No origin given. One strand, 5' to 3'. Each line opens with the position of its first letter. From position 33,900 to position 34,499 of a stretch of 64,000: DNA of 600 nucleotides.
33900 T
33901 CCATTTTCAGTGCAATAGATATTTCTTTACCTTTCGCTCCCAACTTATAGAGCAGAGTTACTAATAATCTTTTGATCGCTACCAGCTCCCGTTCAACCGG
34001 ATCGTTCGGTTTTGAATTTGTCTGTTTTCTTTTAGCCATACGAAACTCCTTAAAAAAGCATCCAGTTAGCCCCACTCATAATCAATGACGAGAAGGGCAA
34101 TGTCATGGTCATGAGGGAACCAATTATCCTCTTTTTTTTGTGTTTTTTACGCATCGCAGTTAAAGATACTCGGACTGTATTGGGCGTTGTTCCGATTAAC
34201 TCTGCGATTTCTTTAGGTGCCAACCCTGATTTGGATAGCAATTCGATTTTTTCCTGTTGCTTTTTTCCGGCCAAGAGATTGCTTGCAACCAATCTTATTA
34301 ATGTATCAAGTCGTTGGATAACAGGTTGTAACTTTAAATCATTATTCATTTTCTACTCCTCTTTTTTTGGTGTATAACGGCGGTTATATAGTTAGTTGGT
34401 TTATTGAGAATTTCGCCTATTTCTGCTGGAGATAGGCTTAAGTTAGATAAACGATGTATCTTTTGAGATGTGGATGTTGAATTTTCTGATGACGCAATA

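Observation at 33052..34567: Candidate new system: three related small HTH proteins plus a Swt1-like HEPN RNase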

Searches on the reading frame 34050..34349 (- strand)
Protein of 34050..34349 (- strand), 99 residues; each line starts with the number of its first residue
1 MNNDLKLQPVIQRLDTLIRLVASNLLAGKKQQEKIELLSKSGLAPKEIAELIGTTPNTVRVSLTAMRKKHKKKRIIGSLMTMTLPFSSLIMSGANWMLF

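Call 4: search_protein_families(library=pfam, proteins=[window:34050-34349:-], max_evalue=1)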
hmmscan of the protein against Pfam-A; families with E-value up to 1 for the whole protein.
window:34050-34349:- (99 aa): 14 families
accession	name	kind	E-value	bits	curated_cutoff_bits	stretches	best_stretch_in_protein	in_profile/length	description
PF08281.18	Sigma70_r4_2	-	0.00087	19.3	25.7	1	30-69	14-53/54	Sigma-70, region 4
PF13545.12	HTH_Crp_2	-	0.0031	17.9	27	1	42-69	22-49/70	Crp-like helix-turn-helix domain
PF13412.12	HTH_24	-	0.0037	17.2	21.9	1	36-69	11-44/48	Winged helix-turn-helix DNA-binding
PF11994.14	DUF3489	-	0.0041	17.6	29.5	1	28-71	6-50/68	Protein of unknown function (DUF3489)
PF23737.1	HTH_71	-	0.0085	16.5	27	1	46-72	22-48/50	HTH 3-helical bundle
PF07638.17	Sigma70_ECF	-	0.015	15.6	21.1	1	28-72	137-181/185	ECF sigma factor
PF02536.19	mTERF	-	0.015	14.7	23.1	1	29-70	214-255/314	mTERF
PF12840.13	HTH_20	-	0.023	15.1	27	1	37-66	12-42/51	Helix-turn-helix domain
PF13384.12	HTH_23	-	0.025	14.8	24.6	1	35-60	11-35/50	Homeodomain-like domain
PF00196.25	GerE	-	0.039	14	23.5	1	41-69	16-44/57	Bacterial regulatory proteins, luxR family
PF08220.18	HTH_DeoR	-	0.064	13.4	21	1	35-78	6-50/57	DeoR-like helix-turn-helix domain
PF15978.11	TnsD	-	0.13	11.7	32.4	1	27-73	183-230/355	Tn7-like transposition protein D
PF02637.23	GatB_Yqey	-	0.14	12.4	27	1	12-53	43-84/148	GatB domain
PF20561.3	DUF6771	-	0.16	12.2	23.7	1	43-68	4-29/63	Domain of unknown function (DUF6771)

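Call 5: search_protein_families(library=padloc, proteins=[window:34050-34349:-], max_evalue=1)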
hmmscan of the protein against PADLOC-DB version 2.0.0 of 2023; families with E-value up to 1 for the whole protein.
window:34050-34349:- (99 aa): 1 family
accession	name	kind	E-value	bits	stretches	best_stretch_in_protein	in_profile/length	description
PDLC01851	CARF3--CARF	-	0.017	12.5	1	29-71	212-253/279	-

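Call 6: search_protein_families(library=ncbifam, proteins=[window:34050-34349:-], max_evalue=1)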
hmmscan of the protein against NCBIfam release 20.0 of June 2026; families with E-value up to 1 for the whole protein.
window:34050-34349:- (99 aa): 11 families
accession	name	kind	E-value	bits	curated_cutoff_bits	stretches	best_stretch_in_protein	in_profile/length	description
TIGR02937.1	sigma70-ECF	superfamily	0.00013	21.7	42.9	1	28-72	119-163/165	sigma-70 family RNA polymerase sigma factor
TIGR03879.1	near_KaiC_dom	domain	0.0025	18.3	65.1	1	38-72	31-65/91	probable regulatory domain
NF058625.1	sigma_PG0214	equivalog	0.0027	17.4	130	1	29-73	116-160/170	GFO_1088 family ECF-type sigma factor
TIGR02952.1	Sig70_famx2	equivalog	0.02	14.8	206.45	1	28-61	124-157/170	ECF subfamily RNA polymerase sigma factor, BldN family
NF003056.0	PRK03975.1-4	equivalog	0.025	14.4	115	1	30-73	9-53/145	putative transcriptional regulator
TIGR02959.1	SigZ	equivalog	0.028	14.3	168.65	1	28-72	102-146/170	RNA polymerase sigma factor SigZ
NF006930.0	PRK09415.1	subfamily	0.046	13.6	198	1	18-73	119-174/179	RNA polymerase factor sigma C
TIGR02985.1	Sig70_bacteroi1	subfamily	0.049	13.8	126.4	1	30-69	118-157/162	RNA polymerase sigma-70 factor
NF053597.1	EnfR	exception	0.066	13.4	260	1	30-73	6-50/142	transcriptional factor EnfR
NF007753.1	PRK10434.1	equivalog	0.07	12.7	350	1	29-81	5-58/253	glucitol operon DNA-binding transcriptional repressor SrlR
NF007230.0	PRK09648.1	subfamily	0.12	12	209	1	28-62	143-177/195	RNA polymerase sigma factor ShbA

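Call 36: find_homologous_proteins(query=window:34050-34349:-, max_evalue=0.001)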
Query window:34050-34349:- (99 aa): 23 proteins with E <= 0.001 among 30 candidates.
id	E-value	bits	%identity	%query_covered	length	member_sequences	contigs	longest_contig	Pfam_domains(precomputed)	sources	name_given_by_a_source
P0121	1.8e-54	199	100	100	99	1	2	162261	-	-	-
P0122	1.0e-27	114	85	73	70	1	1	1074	PF08281.19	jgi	jgi:DNA-binding CsgD family transcriptional regulator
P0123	2.2e-24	103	77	67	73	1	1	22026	-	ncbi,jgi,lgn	-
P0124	3.6e-24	102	74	74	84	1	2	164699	-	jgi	jgi:DNA-binding NarL/FixJ family response regulator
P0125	5.2e-24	102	78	74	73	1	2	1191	-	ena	-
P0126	1.4e-22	97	76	67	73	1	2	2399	-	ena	-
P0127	3.8e-22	96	76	67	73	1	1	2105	-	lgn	-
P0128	4.1e-22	96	70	74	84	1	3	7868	-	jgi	jgi:DNA-binding CsgD family transcriptional regulator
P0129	6.4e-22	95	75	73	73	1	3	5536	-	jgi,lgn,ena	-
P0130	1.1e-21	95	73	74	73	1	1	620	PF08281.19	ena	-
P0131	3.7e-20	90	68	66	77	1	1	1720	-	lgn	-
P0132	1.6e-19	88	73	67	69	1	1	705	-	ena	-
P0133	1.1e-15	75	67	64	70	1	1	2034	-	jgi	jgi:DNA-binding NarL/FixJ family response regulator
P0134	1.2e-15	75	62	61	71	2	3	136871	-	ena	-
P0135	1.2e-15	75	59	67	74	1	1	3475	-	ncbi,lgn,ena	-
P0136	4.0e-15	74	60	61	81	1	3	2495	PF11994.15,PF08281.19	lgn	-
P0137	4.3e-15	73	60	61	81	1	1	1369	PF11994.15,PF08281.19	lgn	-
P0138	4.2e-14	70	61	67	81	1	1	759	PF08281.19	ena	-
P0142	8.9e-12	63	49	72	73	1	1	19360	PF08281.19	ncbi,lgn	-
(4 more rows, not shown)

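Call 37: find_encoding_contigs(protein=P0124, flank=3000, max_places=2)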
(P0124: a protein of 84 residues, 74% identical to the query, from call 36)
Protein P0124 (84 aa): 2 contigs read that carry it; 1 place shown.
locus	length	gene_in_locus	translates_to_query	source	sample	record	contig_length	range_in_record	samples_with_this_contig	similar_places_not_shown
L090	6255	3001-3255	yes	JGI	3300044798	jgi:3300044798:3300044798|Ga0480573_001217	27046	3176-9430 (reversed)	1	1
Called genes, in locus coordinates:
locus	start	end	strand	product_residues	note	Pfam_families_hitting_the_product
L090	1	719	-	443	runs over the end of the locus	PF01264:Chorismate_synt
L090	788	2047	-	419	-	PF00275:EPSP_synthase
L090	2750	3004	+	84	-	-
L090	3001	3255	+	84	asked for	-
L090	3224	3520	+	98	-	PF01978:TrmB (faint)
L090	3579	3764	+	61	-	-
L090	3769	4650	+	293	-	-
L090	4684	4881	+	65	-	-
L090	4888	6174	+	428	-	-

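Call 38: find_encoding_contigs(protein=P0134, flank=3000, max_places=2)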
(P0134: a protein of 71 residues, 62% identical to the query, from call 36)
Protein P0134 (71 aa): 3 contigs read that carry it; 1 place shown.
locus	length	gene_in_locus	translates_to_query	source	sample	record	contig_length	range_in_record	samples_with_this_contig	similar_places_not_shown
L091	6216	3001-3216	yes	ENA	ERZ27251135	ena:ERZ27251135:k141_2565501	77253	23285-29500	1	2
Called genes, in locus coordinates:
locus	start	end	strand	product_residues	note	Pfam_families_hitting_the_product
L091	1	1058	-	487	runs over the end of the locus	PF02321:OEP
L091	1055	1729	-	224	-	PF00440:TetR_N, PF09209:CecR_C, PF17939:TetR_C_30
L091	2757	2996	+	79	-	-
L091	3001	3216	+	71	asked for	-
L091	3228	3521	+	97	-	-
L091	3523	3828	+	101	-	-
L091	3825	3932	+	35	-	-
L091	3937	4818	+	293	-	-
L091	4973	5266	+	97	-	-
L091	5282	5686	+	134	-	PF09509:Hypoth_Ymh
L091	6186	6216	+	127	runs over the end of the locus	PF05635:23S_rRNA_IVP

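Call 39: find_encoding_contigs(protein=P0142, flank=3000, max_places=2)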
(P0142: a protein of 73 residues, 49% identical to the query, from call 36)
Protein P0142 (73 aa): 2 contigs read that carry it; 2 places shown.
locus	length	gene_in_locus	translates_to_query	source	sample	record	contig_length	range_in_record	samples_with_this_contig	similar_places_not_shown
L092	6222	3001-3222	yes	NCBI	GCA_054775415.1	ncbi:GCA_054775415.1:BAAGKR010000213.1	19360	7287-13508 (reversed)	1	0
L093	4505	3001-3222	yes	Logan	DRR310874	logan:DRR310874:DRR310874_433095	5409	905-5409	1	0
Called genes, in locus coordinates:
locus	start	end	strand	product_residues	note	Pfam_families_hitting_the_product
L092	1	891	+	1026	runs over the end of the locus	PF04313:HSDR_N (weak), PF02384:N6_Mtase, PF20473:MmeI_Mtase, PF01170:UPF0020 (faint), PF07669:Eco57I, PF02384:N6_Mtase (weak), PF12950:TaqI_C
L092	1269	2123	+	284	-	PF18928:DUF5677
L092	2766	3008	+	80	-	-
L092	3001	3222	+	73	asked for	PF08281:Sigma70_r4_2 (weak)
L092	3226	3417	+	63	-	-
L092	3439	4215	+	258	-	PF18731:HEPN_Swt1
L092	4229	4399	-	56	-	-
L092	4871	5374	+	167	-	-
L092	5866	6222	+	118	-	-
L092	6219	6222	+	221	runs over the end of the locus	-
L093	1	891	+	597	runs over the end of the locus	?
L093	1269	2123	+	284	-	PF18928:DUF5677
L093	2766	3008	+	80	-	-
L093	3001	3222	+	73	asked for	PF08281:Sigma70_r4_2 (weak)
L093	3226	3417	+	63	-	-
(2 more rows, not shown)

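Call 43: search_protein_families(library=pfam, proteins=[L090:3769-4650:+, L091:3937-4818:+, L090:2750-3004:+, L090:3224-3520:+, L090:3579-3764:+, L090:4888-6174:+, L091:3228-3521:+, L091:3523-3828:+, L092:3226-3417:+, L092:2766-3008:+], max_evalue=0.1)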
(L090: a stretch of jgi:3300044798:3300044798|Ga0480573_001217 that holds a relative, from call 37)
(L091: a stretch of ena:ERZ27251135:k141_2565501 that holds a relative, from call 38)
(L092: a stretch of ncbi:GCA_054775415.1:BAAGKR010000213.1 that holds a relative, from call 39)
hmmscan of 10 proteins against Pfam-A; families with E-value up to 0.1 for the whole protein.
L090:3769-4650:+ (293 aa): 1 family
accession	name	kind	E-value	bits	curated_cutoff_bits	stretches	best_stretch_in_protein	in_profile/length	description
PF24033.1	DUF7342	-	0.019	15.4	31.6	1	37-94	11-68/150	Family of unknown function (DUF7342)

L091:3937-4818:+ (293 aa): 0 families

L090:2750-3004:+ (84 aa): 1 family
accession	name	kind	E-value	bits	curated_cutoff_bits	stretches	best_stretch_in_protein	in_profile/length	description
PF14313.11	Soyouz_module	-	0.0018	18.5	22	1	53-81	2-30/58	N-terminal region of Paramyxovirinae phosphoprotein (P)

L090:3224-3520:+ (98 aa): 8 families
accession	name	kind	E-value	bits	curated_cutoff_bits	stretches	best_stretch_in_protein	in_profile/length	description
PF01978.25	TrmB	-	1.4e-05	25.3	25.6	1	56-95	21-60/68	Sugar-specific transcriptional regulator TrmB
PF13518.12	HTH_28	-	6.2e-05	23.4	25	1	52-87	9-43/52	Helix-turn-helix domain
PF12802.13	MarR_2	-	0.00016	22.2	27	1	56-89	19-52/61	MarR family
PF25213.1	HVO_A0261_N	-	0.005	17.1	35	1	58-95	25-62/86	HVO_A0261 N-terminal domain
PF25787.1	HTH_SB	-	0.0064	16.7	43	1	60-84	25-49/53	Sleeping Beauty transposase HTH domain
PF02796.21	HTH_7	-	0.017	15.7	23.8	0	47-80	13-44/45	Helix-turn-helix domain of resolvase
PF04218.19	CENP-B_N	-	0.039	14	21.2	0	62-83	27-48/53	CENP-B N-terminal DNA-binding domain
PF13545.12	HTH_Crp_2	-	0.042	14.3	27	0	67-89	32-55/70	Crp-like helix-turn-helix domain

L090:3579-3764:+ (61 aa): 17 families
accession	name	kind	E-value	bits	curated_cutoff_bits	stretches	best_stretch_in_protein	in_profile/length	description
PF12802.13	MarR_2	-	0.00062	20.3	27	1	24-47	19-42/61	MarR family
PF01381.28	HTH_3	-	0.0014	19.1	23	1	24-49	8-33/55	Helix-turn-helix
PF13384.12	HTH_23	-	0.0017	18.6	24.6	1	14-50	6-42/50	Homeodomain-like domain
PF13744.12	HTH_37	-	0.0018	18.5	27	1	4-48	11-54/80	Helix-turn-helix domain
PF13412.12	HTH_24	-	0.0019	18.2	21.9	1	23-47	15-39/48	Winged helix-turn-helix DNA-binding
PF24034.1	DUF7343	-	0.0043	17.3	27.6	1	23-60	16-55/62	Domain of unknown function (DUF7343)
PF01047.28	MarR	-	0.006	16.9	24.6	1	23-47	15-39/59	MarR family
PF13560.12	HTH_31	-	0.0077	17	27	1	23-48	12-37/64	Helix-turn-helix domain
PF09182.16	PuR_N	-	0.0093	16.3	24.6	1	29-60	24-55/70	Bacterial purine repressor, N-terminal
PF09339.16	HTH_IclR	-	0.014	15.6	22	1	23-47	16-40/52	IclR helix-turn-helix domain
PF01371.25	Trp_repressor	-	0.015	15.8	27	1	6-44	32-68/88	Trp repressor protein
PF01325.25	Fe_dep_repress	-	0.021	15.5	26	1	26-48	23-45/60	Iron dependent repressor, N-terminal DNA binding domain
PF16509.11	KORA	-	0.028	15.1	26.7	1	25-51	30-56/84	TrfB plasmid transcriptional repressor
PF21251.2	Ribosomal_uS5m_N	-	0.036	14.5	27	1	13-60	3-49/120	Small ribosomal subunit protein uS5m, N-terminal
PF14493.12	HTH_40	-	0.04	14.6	27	1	18-55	5-42/89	Helix-turn-helix domain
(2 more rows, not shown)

L090:4888-6174:+ (428 aa): 1 family
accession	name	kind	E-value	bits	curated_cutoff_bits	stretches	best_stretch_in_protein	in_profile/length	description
PF05859.17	Mis12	-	0.03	14.5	25.7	0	252-329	65-135/231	Mis12 protein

L091:3228-3521:+ (97 aa): 4 families
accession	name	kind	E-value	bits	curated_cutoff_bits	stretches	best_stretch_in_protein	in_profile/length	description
PF01047.28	MarR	-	0.0072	16.6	24.6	1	48-79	17-48/59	MarR family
PF01978.25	TrmB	-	0.012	15.9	25.6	1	46-86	20-60/68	Sugar-specific transcriptional regulator TrmB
PF13545.12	HTH_Crp_2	-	0.018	15.4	27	1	52-79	26-53/70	Crp-like helix-turn-helix domain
PF16221.11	HTH_47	-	0.048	13.7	27.1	1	42-78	40-76/78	winged helix-turn-helix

L091:3523-3828:+ (101 aa): 8 families
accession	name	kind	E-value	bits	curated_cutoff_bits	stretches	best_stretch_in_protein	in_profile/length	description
PF08279.18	HTH_11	-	0.0022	18.3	25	1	45-93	2-52/55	HTH domain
PF10668.15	Phage_terminase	-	0.0086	16.2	22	1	43-73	10-40/67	Phage terminase small subunit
PF01978.25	TrmB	-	0.012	15.9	25.6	1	53-96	20-62/68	Sugar-specific transcriptional regulator TrmB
PF05331.17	DUF742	-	0.023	15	27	1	41-89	41-89/114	Protein of unknown function (DUF742)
PF14394.12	DUF4423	-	0.037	14.3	30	1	47-93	28-73/165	Domain of unknown function (DUF4423)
PF01047.28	MarR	-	0.082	13.2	24.6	0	57-86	19-48/59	MarR family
PF24064.2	HTH_NPRL3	-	0.089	13.2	27.2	0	47-82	25-60/62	GATOR1 complex protein NPRL3, C-terminal HTH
PF25212.1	HVO_A0114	-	0.092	13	27.6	0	53-97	34-77/84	HVO_A0114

L092:3226-3417:+ (63 aa): 1 family
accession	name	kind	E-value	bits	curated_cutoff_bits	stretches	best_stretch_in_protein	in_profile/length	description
PF01047.28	MarR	-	0.011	16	24.6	1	21-50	8-37/59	MarR family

L092:2766-3008:+ (80 aa): 1 family
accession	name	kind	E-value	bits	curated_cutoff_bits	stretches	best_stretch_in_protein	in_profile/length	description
PF13384.12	HTH_23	-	0.0017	18.6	24.6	1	37-67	10-40/50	Homeodomain-like domain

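Call 44: search_protein_families(library=padloc, proteins=[L090:3769-4650:+, L091:3937-4818:+, L090:4888-6174:+, L090:4684-4881:+, L091:4973-5266:+, L091:5282-5686:+], max_evalue=0.1)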
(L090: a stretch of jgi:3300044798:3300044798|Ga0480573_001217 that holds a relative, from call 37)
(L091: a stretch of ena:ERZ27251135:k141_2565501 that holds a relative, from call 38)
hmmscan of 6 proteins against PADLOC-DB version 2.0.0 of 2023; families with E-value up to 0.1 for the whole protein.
L090:3769-4650:+ (293 aa): 2 families
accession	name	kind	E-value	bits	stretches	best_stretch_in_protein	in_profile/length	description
PDLC01438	Csa3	-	7.2e-05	21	1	26-171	147-279/305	"CAS-I,CAS-II,CAS-III,CAS-IV,CAS-V,CAS-VI; associated_signaling"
PDLC04368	PDC-M05A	-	7.7e-05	20.6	1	26-88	12-74/201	-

L091:3937-4818:+ (293 aa): 1 family
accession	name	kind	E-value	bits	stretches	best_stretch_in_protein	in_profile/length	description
PDLC01438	Csa3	-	0.00082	17.5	1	26-124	147-237/305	"CAS-I,CAS-II,CAS-III,CAS-IV,CAS-V,CAS-VI; associated_signaling"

L090:4888-6174:+ (428 aa): 0 families

L090:4684-4881:+ (65 aa): 0 families

L091:4973-5266:+ (97 aa): 1 family
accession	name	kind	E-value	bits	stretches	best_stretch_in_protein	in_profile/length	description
PDLC02926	HTH_VI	-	0.034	12.4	1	14-96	2-81/92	-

L091:5282-5686:+ (134 aa): 3 families
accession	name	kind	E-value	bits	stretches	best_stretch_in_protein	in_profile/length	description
PDLC03987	PD-Lambda-3_B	-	2.1e-05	22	1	4-132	135-265/270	-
PDLC03135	Specificity_I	-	0.012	12.4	1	8-94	284-368/595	Type I specificity subunit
PDLC04300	PDC-M02B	-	0.023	11.5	1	45-92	266-315/373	-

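Call 71: predict_structure(alignment_id=A2)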
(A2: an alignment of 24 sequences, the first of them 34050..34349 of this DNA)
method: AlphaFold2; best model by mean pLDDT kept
length: 99 residues; sequences in the alignment: 24
mean_pLDDT: 72.5   pTM: 0.49
mean pLDDT of the five models: 72.5, 72.1, 71.9, 71.4, 66.8
residues with pLDDT >= 90: 3; 70-90: 62; 50-70: 19; < 50: 15
segments of 3 or more residues with pLDDT < 50: 85-89, 96-99
pLDDT, mean of each block of 10 residues (from residue 1): 63 80 77 85 85 88 86 62 49 48
secondary structure, 60 per line:
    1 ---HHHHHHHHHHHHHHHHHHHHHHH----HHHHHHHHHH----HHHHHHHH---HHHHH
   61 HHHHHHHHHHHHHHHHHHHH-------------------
elements in order: H4-26 H31-40 H45-52 H56-80

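Call 74: search_protein_families(library=pfam, proteins=[L091:4973-5266:+, L091:5282-5686:+], max_evalue=0.01)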
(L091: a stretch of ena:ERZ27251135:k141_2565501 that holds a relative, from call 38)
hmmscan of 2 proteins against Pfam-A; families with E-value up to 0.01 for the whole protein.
L091:4973-5266:+ (97 aa): 1 family
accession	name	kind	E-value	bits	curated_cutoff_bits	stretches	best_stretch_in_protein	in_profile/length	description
PF09999.14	DUF2240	-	0.00089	19.4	22.3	1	9-57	89-139/144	Uncharacterized protein conserved in archaea (DUF2240)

L091:5282-5686:+ (134 aa): 1 family
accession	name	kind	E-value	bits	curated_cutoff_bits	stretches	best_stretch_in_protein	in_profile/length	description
PF09509.15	Hypoth_Ymh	-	1e-16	61.3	25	1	12-126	4-118/119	Protein of unknown function (Hypoth_ymh)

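Call 75: fold_search(model_id=the predicted structure, library=pdb)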
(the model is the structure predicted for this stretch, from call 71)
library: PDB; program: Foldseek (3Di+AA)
matches with E <= 10: 821; with E <= 0.001: 0
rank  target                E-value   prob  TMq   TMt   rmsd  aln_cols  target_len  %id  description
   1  9a4r_A                2.3e-01  0.96  0.49  0.23  13.2        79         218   18  Integrative model of RPSH-RPOB by crosslinking MS and deep learning (released 2024-09-18)
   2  7dwm_A                3.7e-01  0.69  0.41  0.19  20.1        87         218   21  Crystal structure of the phage VqmA-DPO complex (released 2021-05-05)
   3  1u2w_A                4.2e-01  0.33  0.32  0.30  17.2       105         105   13  Crystal Structure of the Staphylococcus aureus pI258 CadC (released 2005-07-12)
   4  8hno_B                4.5e-01  0.98  0.48  0.35   1.7        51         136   33  Archaeal transcription factor Wild type (released 2023-09-13)
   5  1l3l_C                4.5e-01  0.98  0.39  0.17   0.9        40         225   28  Crystal structure of a bacterial quorum-sensing transcription factor complexed with pheromone and DNA (released 2002-07-03)
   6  3hug_E                4.5e-01  0.69  0.38  0.49  11.6        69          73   22  Crystal structure of Mycobacterium tuberculosis anti-sigma factor RslA in complex with -35 promoter binding domain of  (released 2010-03-02)
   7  8hnp_A                4.8e-01  0.98  0.49  0.35   1.5        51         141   35  Archaeal transcription factor Mutant (released 2023-09-13)
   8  1je8_A                4.8e-01  0.98  0.41  0.60   1.6        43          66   35  Two-Component response regulator NarL/DNA Complex: DNA Bending Found in a High Affinity Site (released 2002-09-27)
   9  1h0m_A                4.8e-01  0.98  0.39  0.17   0.9        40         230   28  Three-dimensional structure of the quorum sensing protein TraR bound to its autoinducer and to its target DNA (released 2002-08-29)
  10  7dwm_B                4.8e-01  0.60  0.41  0.19  16.7        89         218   20  Crystal structure of the phage VqmA-DPO complex (released 2021-05-05)
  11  5w5a_B                5.1e-01  0.75  0.41  0.20   4.5        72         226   21  Crystal structure of Mycobacterium tuberculosis CRP-FNR family transcription factor Cmr (Rv1675c) (released 2017-12-13)
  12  8hno_A                5.5e-01  0.98  0.48  0.35   1.6        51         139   33  Archaeal transcription factor Wild type (released 2023-09-13)
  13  3vep_H                5.5e-01  0.90  0.43  0.58   5.9        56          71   25  Crystal structure of SigD4 in complex with its negative regulator RsdA (released 2013-02-13)
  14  2h27_D                5.5e-01  0.72  0.39  0.54  10.2        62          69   22  Crystal Structure of Escherichia coli SigmaE Region 4 Bound to its-35 Element DNA (released 2006-08-22)
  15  3k2z_A                5.9e-01  0.66  0.33  0.18   3.7        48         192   29  Crystal structure of a LexA protein from Thermotoga maritima (released 2010-10-06)
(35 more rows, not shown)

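Call 89: search_solved_structures(query=L090:3769-4650:+, max_evalue=1)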
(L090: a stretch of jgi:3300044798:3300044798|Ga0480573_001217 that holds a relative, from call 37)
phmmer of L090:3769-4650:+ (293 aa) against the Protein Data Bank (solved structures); distinct sequences matched with E-value up to 1: 9.
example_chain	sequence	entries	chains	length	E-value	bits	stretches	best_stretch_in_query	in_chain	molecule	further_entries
4v7o_AI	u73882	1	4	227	0.48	13.3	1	19-66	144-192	Proteasome component PRE6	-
6ef1_D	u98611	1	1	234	0.51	13.2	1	19-66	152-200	Proteasome subunit alpha type-4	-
1g65_C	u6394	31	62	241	0.54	13.1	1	19-66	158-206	Proteasome component PRE6 | 20S PROTEASOME | PRE6 isoform 1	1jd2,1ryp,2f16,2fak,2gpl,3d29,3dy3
6ef2_D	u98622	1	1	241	0.54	13.1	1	19-66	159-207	Proteasome subunit alpha type-4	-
6ef0_D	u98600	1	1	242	0.55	13.1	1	19-66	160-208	Proteasome subunit alpha type-4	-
1g0u_C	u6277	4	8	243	0.55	13.1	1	19-66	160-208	PROTEASOME COMPONENT PRE6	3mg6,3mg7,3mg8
6fvt_d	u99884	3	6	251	0.55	13.1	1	19-66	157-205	Proteasome subunit alpha type-4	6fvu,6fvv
6fvw_d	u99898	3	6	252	0.56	13.1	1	19-66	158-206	Proteasome subunit alpha type-4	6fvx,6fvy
10mt_C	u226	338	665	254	0.56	13.1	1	19-66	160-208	Proteasome subunit alpha type-4 | PROTEASOME COMPONENT PRE6 | HLJ1_G0048980.mRNA.1.CDS.1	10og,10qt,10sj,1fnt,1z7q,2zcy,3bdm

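Call 90: search_protein_families(library=ncbifam, proteins=[L090:3769-4650:+, L090:4888-6174:+], max_evalue=0.1)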
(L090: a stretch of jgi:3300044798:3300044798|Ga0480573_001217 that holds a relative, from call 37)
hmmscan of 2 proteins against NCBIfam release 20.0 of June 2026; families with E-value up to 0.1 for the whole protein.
L090:3769-4650:+ (293 aa): 2 families
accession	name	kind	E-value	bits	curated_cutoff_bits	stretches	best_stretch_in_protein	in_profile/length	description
NF053606.1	Sta1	subfamily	0.013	15.5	80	1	31-98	24-90/100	Sta1 family transcriptional regulator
NF052626.1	SrfC_fam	equivalog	0.083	12.3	500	1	8-157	6-150/418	SrfC family effector protein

L090:4888-6174:+ (428 aa): 0 families
